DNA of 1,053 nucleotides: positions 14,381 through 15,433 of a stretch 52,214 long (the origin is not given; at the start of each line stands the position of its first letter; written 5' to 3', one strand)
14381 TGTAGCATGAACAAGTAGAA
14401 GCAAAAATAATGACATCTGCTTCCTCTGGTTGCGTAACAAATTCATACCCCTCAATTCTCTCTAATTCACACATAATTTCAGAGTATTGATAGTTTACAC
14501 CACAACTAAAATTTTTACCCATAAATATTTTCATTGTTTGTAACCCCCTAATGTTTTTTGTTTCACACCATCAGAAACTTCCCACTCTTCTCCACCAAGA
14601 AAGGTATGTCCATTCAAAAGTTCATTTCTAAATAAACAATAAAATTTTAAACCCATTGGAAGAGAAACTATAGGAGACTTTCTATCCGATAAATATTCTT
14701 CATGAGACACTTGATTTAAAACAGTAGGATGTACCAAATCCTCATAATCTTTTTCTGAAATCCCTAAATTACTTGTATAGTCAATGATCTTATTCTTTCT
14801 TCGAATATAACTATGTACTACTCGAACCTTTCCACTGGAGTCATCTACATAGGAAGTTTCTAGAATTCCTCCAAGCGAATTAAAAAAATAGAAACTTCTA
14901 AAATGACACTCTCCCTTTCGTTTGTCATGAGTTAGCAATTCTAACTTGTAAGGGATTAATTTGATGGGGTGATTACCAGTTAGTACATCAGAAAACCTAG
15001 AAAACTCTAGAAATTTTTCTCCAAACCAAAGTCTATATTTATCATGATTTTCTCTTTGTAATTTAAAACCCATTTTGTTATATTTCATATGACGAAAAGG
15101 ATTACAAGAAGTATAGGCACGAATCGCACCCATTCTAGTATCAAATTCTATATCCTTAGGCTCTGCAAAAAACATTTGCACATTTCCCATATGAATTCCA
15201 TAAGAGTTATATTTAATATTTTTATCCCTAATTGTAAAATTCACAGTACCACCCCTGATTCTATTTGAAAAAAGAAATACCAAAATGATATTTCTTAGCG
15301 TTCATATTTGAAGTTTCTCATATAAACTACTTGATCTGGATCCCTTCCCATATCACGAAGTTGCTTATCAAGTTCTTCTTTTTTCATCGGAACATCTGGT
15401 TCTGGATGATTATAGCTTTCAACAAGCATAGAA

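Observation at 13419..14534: Methylthiotransferase-like radical SAM enzyme that lacks the TRAM RNA-binding domain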

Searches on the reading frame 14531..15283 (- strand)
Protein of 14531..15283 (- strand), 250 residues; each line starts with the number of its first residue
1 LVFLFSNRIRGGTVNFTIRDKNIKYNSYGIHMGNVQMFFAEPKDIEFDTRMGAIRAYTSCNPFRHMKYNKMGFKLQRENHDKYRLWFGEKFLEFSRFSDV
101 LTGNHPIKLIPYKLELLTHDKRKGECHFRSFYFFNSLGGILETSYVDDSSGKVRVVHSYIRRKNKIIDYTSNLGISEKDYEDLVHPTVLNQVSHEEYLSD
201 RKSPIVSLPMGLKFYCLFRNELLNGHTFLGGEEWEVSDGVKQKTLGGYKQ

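Call 3: search_protein_families(library=pfam, proteins=[window:14531-15283:-], max_evalue=1)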
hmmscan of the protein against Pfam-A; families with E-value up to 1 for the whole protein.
window:14531-15283:- (250 aa): 1 family
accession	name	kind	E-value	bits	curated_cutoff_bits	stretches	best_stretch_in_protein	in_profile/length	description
PF15050.11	SCIMP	-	0.24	12.3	27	0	205-243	18-50/132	SCIMP protein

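Call 4: search_protein_families(library=ncbifam, proteins=[window:14531-15283:-], max_evalue=1)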
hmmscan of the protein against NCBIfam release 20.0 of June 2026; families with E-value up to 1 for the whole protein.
window:14531-15283:- (250 aa): 1 family
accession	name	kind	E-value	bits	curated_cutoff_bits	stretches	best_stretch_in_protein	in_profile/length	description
NF040735.1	SBP_SaoX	equivalog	0.04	13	300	1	35-83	131-180/330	ABC transporter substrate-binding subunit SaoX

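Call 13: search_protein_families(library=padloc, proteins=[window:14531-15283:-], max_evalue=1)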
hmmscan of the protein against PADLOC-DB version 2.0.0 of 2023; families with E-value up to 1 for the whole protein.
window:14531-15283:- (250 aa): 0 families

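Call 14: search_protein_families(library=phrogs, proteins=[window:14531-15283:-], max_evalue=1)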
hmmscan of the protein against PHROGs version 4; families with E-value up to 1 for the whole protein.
window:14531-15283:- (250 aa): 0 families

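Call 17: find_homologous_proteins(query=window:14531-15283:-, max_evalue=0.01)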
Query window:14531-15283:- (250 aa): 8 proteins with E <= 0.01 among 86 candidates.
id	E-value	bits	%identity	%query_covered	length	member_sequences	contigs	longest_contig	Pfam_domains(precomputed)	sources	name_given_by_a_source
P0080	2.6e-156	537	98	95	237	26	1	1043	-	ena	-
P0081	1.2e-112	394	73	92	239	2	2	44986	-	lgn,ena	-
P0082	2.2e-110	386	75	90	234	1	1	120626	-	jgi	-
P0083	3.3e-109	382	77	88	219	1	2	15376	-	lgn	-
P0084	5.9e-98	346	66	90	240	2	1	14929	-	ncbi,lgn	-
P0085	1.7e-91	324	64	90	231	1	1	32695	-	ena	-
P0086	1.0e-65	240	74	58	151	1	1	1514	-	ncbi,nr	ncbi:MAG: hypothetical protein K2I72_02370, partial [Bacilli bacterium]|nr:hypothetical protein [Bac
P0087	2.9e-62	229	91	46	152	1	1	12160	-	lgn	-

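Call 27: predict_structure(alignment_id=A2)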
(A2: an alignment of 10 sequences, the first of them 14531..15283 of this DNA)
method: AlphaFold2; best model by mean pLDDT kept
length: 250 residues; sequences in the alignment: 10
mean_pLDDT: 48.2   pTM: 0.43
mean pLDDT of the five models: 48.2, 41.5, 39.7, 39.4, 39.1
residues with pLDDT >= 90: 0; 70-90: 30; 50-70: 84; < 50: 136
segments of 3 or more residues with pLDDT < 50: 1-48, 58-60, 96-103, 107-109, 111-130, 170-177, 212-214, 216-250
pLDDT, mean of each block of 10 residues (from residue 1): 23 26 35 34 38 51 63 69 69 56 50 40 34 65 60 57 66 44 56 73 55 48 36 30 26
secondary structure, 60 per line:
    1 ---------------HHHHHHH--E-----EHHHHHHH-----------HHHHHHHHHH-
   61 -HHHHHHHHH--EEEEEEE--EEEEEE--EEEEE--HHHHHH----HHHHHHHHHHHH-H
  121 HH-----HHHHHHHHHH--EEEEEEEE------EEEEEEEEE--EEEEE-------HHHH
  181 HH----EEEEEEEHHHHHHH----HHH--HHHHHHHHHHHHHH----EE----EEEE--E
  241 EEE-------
elements in order: H16-22 H32-38 H50-59 H62-70 E73-79 E82-87 E90-94 H97-102 H107-118 H128-137 E140-147 E154-162 E165-169 H177-182 E187-193 H194-200 H210-223 E234-237 E240-243

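Call 29: search_protein_representatives(alignment_id=A2)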
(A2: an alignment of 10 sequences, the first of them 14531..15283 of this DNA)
Query: 10 sequences, 239 profile positions. Proteins with E-value up to 0.001 (for the whole library): 183; up to 1e-10: 26; up to 1e-30: 13. The best 150 are listed.
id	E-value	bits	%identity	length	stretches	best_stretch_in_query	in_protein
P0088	2.1e-81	289.2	-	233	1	7-238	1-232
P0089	2.3e-68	246.5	-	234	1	12-237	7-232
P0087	1.9e-63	230.4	-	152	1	55-214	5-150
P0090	6.1e-54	199.3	-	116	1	124-238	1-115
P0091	2.2e-51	190.9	-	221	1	17-217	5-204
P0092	1.9e-49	184.6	-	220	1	16-216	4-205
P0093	1.3e-43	165.5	-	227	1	10-216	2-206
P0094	1.5e-42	162.0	-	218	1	18-218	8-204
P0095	2.6e-42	161.2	-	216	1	17-216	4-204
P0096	4.4e-40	153.9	-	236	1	16-217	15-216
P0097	2.3e-39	151.6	-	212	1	17-217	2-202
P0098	1.8e-38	148.7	-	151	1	46-189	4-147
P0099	8.8e-33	130.0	-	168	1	15-175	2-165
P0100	5.2e-29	117.7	-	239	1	16-216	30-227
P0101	1.5e-28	116.2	-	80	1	160-238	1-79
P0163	2.7e-06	43.3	-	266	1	63-217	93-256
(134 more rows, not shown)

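Call 31: search_protein_families(library=pfam, alignment_id=A3, max_evalue=0.01)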
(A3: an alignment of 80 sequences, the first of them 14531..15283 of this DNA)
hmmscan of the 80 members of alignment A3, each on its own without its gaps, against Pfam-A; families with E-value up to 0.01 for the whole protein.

A. member 1, window:14531-15283:- (250 aa): 0 families

B. families by the number of members that match (of 80 scanned): 10 families
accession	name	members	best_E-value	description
PF04473.18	DUF553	7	6.3e-05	Transglutaminase-like domain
PF13411.12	MerR_1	1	7.3e-14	MerR HTH family regulatory protein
PF00376.29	MerR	1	1.2e-08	MerR family regulatory protein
PF22822.1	MrpR_N_CB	1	0.00016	MrpR, N-terminal core-binding domain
PF01637.24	ATPase_2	1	0.001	ATPase domain predominantly from Archaea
PF09989.15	DUF2229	1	0.0047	CoA enzyme activase uncharacterised domain (DUF2229)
PF09287.15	CEP1-DNA_bind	1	0.0052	CEP-1, DNA binding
PF16137.10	DUF4845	1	0.0053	Domain of unknown function (DUF4845)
PF23592.1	Cadherin_CELSR2_9th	1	0.0085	CELSR2-like, ninth cadherin domain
PF24257.1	DUF7458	1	0.0097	Family of unknown function (DUF7458)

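Call 39: predict_structure(alignment_id=A3)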
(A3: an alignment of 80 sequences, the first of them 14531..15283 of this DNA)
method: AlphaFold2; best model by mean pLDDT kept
length: 250 residues; sequences in the alignment: 80
mean_pLDDT: 84.6   pTM: 0.82
mean pLDDT of the five models: 84.6, 84.2, 84.2, 84.0, 84.0
residues with pLDDT >= 90: 169; 70-90: 31; 50-70: 11; < 50: 39
segments of 3 or more residues with pLDDT < 50: 1-20, 230-236, 239-250
pLDDT, mean of each block of 10 residues (from residue 1): 40 40 70 83 95 98 98 97 98 98 94 97 96 96 97 96 98 98 98 97 85 91 67 46 41
secondary structure, 60 per line:
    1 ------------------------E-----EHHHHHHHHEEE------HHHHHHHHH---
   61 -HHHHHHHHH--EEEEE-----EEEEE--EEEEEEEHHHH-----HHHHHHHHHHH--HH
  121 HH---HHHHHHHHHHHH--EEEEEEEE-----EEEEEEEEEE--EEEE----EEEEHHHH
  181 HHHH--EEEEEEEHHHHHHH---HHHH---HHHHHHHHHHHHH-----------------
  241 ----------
elements in order: H32-39 E40-42 H49-57 H62-70 E73-77 E83-87 E90-96 H97-100 H106-116 H119-122 H126-137 E140-147 E153-162 E165-168 E173-176 H177-184 E187-193 H194-200 H204-207 H211-223

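Call 42: fold_search(model_id=the predicted structure, library=pdb)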
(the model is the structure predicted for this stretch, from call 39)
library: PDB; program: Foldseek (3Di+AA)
matches with E <= 10: 422; with E <= 0.001: 0
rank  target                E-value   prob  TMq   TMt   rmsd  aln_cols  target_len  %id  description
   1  9n6e_I                1.4e-01  0.11  0.14  0.19  16.5       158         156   12  L9-targeting immunogen bound to three copies of L9 Fab (released 2025-12-10)
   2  3gas_E                1.9e-01  0.20  0.14  0.14  14.3       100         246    7  Crystal Structure of Helicobacter pylori Heme Oxygenase Hugz in Complex with Heme (released 2010-02-23)
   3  5m21_D                2.5e-01  0.15  0.12  0.10  10.8       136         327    7  Crystal structure of hydroquinone 1,2-dioxygenase from Sphingomonas sp. TTNP3 with 4-hydroxybenzoate bound (released 2017-09-27)
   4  3gas_B                2.7e-01  0.16  0.14  0.14  14.3        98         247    7  Crystal Structure of Helicobacter pylori Heme Oxygenase Hugz in Complex with Heme (released 2010-02-23)
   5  5m22_D                2.7e-01  0.15  0.12  0.10  10.9       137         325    6  Crystal structure of hydroquinone 1,2-dioxygenase from Sphingomonas sp. TTNP3 (released 2017-09-27)
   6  5m26_H                3.0e-01  0.15  0.12  0.10  10.9       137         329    6  Crystal structure of hydroquinone 1,2-dioxygenase from Sphingomonas sp. TTNP3 in complex with methylhydroquinone (released 2017-09-27)
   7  9epc_I                3.0e-01  0.09  0.19  0.21  19.0       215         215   10  Cryo-EM structure of the Plastid-encoded RNA polymerase from Sinapis alba (released 2025-06-18)
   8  3gas_D                3.2e-01  0.15  0.14  0.14  14.5       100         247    7  Crystal Structure of Helicobacter pylori Heme Oxygenase Hugz in Complex with Heme (released 2010-02-23)
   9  5m26_D                3.2e-01  0.12  0.11  0.09  11.5       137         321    7  Crystal structure of hydroquinone 1,2-dioxygenase from Sphingomonas sp. TTNP3 in complex with methylhydroquinone (released 2017-09-27)
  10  5m22_H                3.4e-01  0.13  0.12  0.10  10.8       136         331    7  Crystal structure of hydroquinone 1,2-dioxygenase from Sphingomonas sp. TTNP3 (released 2017-09-27)
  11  5m21_F                3.8e-01  0.10  0.11  0.09  11.4       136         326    7  Crystal structure of hydroquinone 1,2-dioxygenase from Sphingomonas sp. TTNP3 with 4-hydroxybenzoate bound (released 2017-09-27)
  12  5m4o_H                4.5e-01  0.12  0.12  0.10  10.8       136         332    7  Crystal structure of hydroquinone 1,2-dioxygenase from Sphingomonas sp. TTNP3 in complex with 4-nitrophenol (released 2017-09-27)
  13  3gas_A                4.5e-01  0.10  0.12  0.12  14.2       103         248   12  Crystal Structure of Helicobacter pylori Heme Oxygenase Hugz in Complex with Heme (released 2010-02-23)
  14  5m26_F                4.8e-01  0.11  0.12  0.10  11.2       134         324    7  Crystal structure of hydroquinone 1,2-dioxygenase from Sphingomonas sp. TTNP3 in complex with methylhydroquinone (released 2017-09-27)
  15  5m26_B                5.1e-01  0.12  0.12  0.10  11.3       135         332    7  Crystal structure of hydroquinone 1,2-dioxygenase from Sphingomonas sp. TTNP3 in complex with methylhydroquinone (released 2017-09-27)
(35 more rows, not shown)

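Call 43: search_solved_structures(query=A3, max_evalue=10, show_alignments=2)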
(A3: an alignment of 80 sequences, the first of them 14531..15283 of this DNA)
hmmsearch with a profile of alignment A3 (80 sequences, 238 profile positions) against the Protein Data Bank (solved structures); distinct sequences matched with E-value up to 10: 1.
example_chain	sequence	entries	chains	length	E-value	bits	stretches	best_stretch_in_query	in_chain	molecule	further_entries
4wzn_A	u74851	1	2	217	0.74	12.6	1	25-54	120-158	Genome polyprotein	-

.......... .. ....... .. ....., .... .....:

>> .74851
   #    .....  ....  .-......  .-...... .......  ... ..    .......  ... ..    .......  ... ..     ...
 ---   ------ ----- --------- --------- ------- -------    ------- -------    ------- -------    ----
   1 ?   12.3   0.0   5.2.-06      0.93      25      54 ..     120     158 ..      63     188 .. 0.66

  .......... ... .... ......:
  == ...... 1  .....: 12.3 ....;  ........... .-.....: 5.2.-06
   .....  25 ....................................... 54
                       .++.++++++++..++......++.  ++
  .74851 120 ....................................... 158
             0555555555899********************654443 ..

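Call 65: find_homologous_proteins(query=A3, max_evalue=0.00001)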
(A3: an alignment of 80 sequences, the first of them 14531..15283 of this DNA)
Query A3 (80 sequences) (250 aa, profile of the alignment): 13 proteins with E <= 0.00001 among 2856 candidates.
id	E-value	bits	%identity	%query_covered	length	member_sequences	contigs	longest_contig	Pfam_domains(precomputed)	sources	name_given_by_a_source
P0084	2.4e-42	163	66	90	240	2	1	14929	-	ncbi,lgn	-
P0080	1.5e-41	161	98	95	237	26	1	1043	-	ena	-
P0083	2.6e-41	160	77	88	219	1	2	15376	-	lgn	-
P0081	2.3e-40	157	73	92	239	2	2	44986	-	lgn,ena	-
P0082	2.2e-39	153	75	90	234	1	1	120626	-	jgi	-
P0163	3.4e-39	153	26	48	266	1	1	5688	-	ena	-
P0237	4.6e-39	152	26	43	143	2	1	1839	-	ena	-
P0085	5.3e-39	152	64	90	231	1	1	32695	-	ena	-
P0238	1.7e-36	144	24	55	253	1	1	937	-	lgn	-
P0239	1.8e-27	115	25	41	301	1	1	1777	-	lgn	-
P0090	2.6e-23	101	66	45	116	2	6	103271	-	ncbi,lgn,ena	-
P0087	1.6e-20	92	91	46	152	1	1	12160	-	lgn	-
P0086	2.4e-15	75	74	58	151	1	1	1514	-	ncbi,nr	ncbi:MAG: hypothetical protein K2I72_02370, partial [Bacilli bacterium]|nr:hypothetical protein [Bac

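Call 66: find_encoding_contigs(protein=P0163, flank=8000, max_places=3)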
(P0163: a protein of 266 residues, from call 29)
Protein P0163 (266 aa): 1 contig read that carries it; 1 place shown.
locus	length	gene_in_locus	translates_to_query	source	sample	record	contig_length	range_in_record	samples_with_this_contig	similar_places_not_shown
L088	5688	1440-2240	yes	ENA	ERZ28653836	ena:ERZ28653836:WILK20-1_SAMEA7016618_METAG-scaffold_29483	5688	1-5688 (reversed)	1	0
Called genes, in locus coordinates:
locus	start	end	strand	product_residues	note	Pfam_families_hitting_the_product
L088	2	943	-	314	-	?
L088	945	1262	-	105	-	-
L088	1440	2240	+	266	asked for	-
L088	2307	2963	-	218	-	PF14804:Jag_N, PF13083:KH_KhpA-B, PF01424:R3H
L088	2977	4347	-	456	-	PF02096:60KD_IMP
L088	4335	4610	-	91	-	PF01809:YidD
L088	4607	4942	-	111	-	PF00825:Ribonuclease_P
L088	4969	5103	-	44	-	PF00468:Ribosomal_L34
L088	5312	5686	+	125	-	?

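Call 67: find_encoding_contigs(protein=P0091, flank=8000, max_places=3)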
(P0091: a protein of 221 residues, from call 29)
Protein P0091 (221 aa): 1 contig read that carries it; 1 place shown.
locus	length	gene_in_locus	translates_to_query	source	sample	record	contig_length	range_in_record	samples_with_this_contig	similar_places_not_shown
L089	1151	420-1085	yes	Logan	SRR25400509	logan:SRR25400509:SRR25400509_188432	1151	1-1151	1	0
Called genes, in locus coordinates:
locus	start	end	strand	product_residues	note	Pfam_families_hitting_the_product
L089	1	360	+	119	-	?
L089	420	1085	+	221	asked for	-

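Call 69: find_encoding_contigs(protein=P0093, flank=8000, max_places=3)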
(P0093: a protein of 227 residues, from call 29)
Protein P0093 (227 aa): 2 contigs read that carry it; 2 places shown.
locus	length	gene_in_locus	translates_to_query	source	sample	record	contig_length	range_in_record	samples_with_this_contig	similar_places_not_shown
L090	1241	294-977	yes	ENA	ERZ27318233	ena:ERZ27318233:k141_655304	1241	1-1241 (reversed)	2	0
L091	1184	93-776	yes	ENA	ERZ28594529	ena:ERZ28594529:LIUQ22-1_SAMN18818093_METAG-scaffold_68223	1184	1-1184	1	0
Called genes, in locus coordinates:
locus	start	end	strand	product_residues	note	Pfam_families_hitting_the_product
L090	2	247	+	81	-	?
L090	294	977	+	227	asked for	-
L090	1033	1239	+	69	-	?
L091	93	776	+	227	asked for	-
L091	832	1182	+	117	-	?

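Call 70: find_encoding_contigs(protein=P0096, flank=8000, max_places=3)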
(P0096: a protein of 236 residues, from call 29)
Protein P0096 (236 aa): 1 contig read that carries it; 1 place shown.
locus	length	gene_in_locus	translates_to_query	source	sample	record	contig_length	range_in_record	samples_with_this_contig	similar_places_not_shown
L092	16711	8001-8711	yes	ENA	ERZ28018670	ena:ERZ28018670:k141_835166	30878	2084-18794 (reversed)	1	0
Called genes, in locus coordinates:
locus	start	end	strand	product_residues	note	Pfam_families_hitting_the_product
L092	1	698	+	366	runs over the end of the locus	PF17231:DUF5305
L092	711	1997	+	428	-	PF09478:CBM49 (faint), PF00553:CBM_2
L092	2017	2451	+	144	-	PF13240:Zn_Ribbon_1 (weak), PF13248:Zn_ribbon_3 (weak)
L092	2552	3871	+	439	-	PF01171:ATP_bind_3, PF11734:TilS_C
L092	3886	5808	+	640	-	PF06480:FtsH_ext (weak), PF00004:AAA, PF07728:AAA_5 (faint), PF17862:AAA_lid_3, PF01434:Peptidase_M41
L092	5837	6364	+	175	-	-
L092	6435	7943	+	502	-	-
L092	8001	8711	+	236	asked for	-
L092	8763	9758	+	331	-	PF00724:Oxidored_FMN (faint), PF01207:Dus, PF01680:SOR_SNZ (weak)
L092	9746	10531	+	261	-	PF06271:RDD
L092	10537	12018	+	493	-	PF01336:tRNA_anti-codon, PF00152:tRNA-synt_2, PF01409:tRNA-synt_2d (faint)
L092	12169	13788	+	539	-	-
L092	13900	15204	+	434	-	PF02861:Clp_N, PF05621:TniB (weak), PF13191:AAA_16 (weak), PF23569:NBD_SMAX1, PF00004:AAA, PF17871:AAA_lid_9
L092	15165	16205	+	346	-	PF00158:Sigma54_activat, PF00004:AAA, PF01078:Mg_chelatase (faint), PF07724:AAA_2, PF07728:AAA_5, PF13401:AAA_22 (weak), PF10431:ClpB_D2-small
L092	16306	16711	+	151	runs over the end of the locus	-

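Call 93: fold_search(model_id=the predicted structure, library=viral)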
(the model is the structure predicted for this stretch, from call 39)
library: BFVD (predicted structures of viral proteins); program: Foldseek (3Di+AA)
matches with E <= 10: 674; with E <= 0.001: 0
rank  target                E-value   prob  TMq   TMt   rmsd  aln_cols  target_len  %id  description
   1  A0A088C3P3            2.2e-02  1.00  0.21  0.43   2.6        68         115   18  (no name in the UniProt tables at hand)
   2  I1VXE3                4.3e-02  0.89  0.23  0.31   9.4       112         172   11  (no name in the UniProt tables at hand)
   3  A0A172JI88            1.1e-01  0.69  0.22  0.35   5.0        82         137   15  Uncharacterized protein [Bacillus phage AR9]
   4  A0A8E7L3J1            1.4e-01  0.15  0.12  0.23  13.3       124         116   11  (no name in the UniProt tables at hand)
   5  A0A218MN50            1.6e-01  0.28  0.20  0.29  15.6       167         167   11  Uncharacterized protein [uncultured virus]
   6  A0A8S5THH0            1.7e-01  0.13  0.14  0.07   9.3       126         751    9  Uncharacterized protein [Myoviridae sp. ctIty1]
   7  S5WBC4                1.7e-01  0.09  0.16  0.14  18.6       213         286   18  Uncharacterized protein [Pseudomonas phage PaBG]
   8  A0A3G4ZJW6            3.3e-01  0.14  0.16  0.06  11.1        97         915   16  Ubiquitin carboxyl-terminal hydrolase [Terrestrivirus sp.]
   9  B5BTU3                4.0e-01  0.16  0.16  0.17  10.2       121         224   12  Protein kinase-like [Ralstonia phage RSB1]
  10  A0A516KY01            4.2e-01  0.87  0.26  0.42   3.0        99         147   11  (no name in the UniProt tables at hand)
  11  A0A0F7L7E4            4.2e-01  0.15  0.19  0.34  12.2       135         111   13  Uncharacterized protein [uncultured marine virus]
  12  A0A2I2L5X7            4.2e-01  0.06  0.13  0.13  12.4       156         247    9  Uncharacterized protein [Orpheovirus IHUMI-LCC2]
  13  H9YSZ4                4.2e-01  0.03  0.12  0.12  22.3       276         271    9  (no name in the UniProt tables at hand)
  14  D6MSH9                4.7e-01  0.10  0.15  0.18  17.5       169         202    8  Replication-association protein (Fragment) [Virus NG10]
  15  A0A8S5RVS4            4.7e-01  0.07  0.11  0.19  13.1       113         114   12  Uncharacterized protein [Siphoviridae sp. ctHip2]
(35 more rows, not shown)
